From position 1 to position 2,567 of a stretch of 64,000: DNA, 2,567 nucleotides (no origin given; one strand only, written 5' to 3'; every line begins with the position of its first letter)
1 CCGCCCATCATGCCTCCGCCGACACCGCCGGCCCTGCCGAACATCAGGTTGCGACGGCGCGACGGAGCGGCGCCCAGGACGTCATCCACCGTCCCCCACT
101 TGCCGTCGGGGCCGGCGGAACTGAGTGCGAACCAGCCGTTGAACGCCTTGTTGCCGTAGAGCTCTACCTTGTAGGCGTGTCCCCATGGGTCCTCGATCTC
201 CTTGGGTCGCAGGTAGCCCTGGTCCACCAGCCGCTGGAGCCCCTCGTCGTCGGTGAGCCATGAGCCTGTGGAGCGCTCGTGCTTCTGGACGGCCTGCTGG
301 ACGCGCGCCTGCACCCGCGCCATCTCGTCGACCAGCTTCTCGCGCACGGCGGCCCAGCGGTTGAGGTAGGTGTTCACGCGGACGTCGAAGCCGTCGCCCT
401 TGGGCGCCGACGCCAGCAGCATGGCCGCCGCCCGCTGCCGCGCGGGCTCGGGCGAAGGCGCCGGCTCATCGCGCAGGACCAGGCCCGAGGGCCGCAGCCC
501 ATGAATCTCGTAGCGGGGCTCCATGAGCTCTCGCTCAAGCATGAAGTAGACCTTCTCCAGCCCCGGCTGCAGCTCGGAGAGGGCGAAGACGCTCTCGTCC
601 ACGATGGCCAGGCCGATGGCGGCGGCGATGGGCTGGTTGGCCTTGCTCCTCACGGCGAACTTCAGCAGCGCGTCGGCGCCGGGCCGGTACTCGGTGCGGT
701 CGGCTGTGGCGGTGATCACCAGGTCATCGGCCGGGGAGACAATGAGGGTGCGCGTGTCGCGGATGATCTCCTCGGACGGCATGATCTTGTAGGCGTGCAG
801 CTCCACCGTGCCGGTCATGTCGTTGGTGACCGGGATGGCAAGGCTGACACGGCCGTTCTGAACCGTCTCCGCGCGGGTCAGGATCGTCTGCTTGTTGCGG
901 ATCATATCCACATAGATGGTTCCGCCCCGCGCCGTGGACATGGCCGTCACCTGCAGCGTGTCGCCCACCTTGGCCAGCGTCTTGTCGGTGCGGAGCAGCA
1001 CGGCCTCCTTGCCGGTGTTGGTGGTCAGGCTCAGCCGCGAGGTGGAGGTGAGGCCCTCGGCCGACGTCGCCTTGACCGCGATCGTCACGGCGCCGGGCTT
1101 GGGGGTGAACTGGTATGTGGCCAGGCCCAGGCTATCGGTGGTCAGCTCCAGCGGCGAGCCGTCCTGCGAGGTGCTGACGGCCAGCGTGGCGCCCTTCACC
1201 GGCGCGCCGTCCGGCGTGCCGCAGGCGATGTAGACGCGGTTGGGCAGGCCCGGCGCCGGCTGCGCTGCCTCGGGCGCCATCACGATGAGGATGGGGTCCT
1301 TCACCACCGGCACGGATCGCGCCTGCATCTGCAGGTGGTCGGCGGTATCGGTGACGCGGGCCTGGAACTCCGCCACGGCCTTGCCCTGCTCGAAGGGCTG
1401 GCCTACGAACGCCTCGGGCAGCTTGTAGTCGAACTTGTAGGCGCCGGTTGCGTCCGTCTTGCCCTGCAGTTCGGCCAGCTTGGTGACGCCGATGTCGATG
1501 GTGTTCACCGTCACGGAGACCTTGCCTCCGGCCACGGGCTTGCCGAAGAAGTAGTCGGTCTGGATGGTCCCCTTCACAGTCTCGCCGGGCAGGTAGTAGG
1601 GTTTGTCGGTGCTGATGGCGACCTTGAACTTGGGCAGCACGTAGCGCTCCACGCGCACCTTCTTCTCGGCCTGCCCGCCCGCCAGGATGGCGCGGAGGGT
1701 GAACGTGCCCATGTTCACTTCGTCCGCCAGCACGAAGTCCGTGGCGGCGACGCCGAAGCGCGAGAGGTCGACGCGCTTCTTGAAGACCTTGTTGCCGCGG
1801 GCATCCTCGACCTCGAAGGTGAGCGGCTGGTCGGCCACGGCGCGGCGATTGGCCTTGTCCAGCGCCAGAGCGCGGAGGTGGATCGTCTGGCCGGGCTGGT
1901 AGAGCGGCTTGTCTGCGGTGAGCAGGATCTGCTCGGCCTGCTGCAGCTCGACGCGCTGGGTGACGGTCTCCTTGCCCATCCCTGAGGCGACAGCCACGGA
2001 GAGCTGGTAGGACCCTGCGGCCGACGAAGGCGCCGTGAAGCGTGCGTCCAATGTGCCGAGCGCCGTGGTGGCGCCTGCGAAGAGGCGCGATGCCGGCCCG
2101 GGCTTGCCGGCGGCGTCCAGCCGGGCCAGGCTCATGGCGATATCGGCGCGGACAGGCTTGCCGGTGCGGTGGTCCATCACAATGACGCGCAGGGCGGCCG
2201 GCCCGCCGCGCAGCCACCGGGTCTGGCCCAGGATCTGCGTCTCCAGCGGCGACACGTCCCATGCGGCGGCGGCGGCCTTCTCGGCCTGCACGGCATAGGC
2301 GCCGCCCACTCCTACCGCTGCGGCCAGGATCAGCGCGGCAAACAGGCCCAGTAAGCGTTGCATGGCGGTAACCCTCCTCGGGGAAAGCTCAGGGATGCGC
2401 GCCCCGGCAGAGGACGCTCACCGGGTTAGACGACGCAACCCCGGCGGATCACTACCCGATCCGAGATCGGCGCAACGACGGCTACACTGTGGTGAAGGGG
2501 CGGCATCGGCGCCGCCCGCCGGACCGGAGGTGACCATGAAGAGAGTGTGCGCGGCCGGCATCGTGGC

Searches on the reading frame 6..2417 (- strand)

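Call 9: search_protein_families(library=pfam, proteins=[window:6-2417:-], max_evalue=0.001)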
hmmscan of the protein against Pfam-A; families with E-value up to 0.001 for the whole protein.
window:6-2417:- (804 aa): 6 families
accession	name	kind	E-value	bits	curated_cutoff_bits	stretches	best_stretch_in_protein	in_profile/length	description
PF01835.25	MG2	-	8e-28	97.1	32.8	2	165-256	3-96/96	MG2 domain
PF07703.20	A2M_BRD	-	5.6e-18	66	22.7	1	475-613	3-140/140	Alpha-2-macroglobulin bait region domain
PF17791.7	MG3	-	3.5e-09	37.2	23.1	1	258-324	1-68/84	Macroglobulin domain MG3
PF13620.12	CarboxypepD_reg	-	6.1e-06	26.9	32.3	1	402-471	9-74/82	Carboxypeptidase regulatory-like domain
PF08334.16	T2SSG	-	2.5e-05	24.7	21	1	708-778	23-100/108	Type II secretion system (T2SS), protein G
PF17789.7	MG4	-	0.00018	22.1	24.7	0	389-454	12-77/95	Macroglobulin domain MG4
